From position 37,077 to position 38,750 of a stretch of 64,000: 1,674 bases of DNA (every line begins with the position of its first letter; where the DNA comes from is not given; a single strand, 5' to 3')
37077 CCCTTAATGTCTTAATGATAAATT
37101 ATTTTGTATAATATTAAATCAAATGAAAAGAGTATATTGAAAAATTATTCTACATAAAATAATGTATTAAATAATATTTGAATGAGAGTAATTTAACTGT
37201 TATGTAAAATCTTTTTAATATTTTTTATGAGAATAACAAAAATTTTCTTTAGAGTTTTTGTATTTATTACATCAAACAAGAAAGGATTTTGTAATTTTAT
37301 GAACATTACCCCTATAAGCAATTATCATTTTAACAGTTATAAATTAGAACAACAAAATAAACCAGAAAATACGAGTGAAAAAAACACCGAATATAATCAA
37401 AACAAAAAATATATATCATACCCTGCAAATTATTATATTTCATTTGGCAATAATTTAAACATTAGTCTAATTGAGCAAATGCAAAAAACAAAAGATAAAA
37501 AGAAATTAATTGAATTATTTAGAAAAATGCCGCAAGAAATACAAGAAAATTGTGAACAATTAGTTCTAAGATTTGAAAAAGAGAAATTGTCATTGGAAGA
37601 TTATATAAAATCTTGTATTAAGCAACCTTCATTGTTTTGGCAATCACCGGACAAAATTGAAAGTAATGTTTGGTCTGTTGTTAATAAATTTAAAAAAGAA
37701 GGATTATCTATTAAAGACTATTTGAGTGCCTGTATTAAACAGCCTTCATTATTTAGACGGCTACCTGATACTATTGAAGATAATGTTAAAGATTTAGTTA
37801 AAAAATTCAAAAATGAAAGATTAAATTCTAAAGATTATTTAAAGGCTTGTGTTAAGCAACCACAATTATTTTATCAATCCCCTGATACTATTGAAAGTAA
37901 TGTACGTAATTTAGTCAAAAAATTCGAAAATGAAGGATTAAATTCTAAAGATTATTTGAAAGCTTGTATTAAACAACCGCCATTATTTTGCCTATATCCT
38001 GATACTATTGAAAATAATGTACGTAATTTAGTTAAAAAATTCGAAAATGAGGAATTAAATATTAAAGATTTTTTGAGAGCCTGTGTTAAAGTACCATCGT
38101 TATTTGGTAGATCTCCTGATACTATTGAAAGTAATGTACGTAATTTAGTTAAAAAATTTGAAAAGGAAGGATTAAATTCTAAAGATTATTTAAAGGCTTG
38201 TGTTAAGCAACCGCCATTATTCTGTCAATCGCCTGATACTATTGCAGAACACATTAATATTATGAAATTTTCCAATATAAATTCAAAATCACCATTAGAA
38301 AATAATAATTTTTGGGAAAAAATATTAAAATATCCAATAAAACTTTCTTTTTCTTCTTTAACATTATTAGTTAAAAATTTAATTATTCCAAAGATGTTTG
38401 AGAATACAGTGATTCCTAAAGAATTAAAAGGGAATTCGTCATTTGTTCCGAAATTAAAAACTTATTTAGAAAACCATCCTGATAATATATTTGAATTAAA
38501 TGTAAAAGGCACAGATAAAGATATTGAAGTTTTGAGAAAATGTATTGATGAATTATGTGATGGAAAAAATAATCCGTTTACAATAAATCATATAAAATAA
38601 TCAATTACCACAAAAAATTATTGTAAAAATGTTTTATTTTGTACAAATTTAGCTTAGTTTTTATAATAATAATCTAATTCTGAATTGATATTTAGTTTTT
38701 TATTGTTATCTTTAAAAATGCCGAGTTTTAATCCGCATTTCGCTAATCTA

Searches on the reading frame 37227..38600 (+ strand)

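Call 48: search_protein_families(library=pfam, proteins=[window:37227-38600:+], max_evalue=0.00001)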
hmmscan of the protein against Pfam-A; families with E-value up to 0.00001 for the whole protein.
window:37227-38600:+ (457 aa): 1 family
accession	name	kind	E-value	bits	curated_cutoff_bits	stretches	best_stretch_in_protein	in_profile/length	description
PF23202.1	PAH_ZNF598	-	2.3e-10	41.1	25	0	186-236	24-71/83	ZNF598 PAH domain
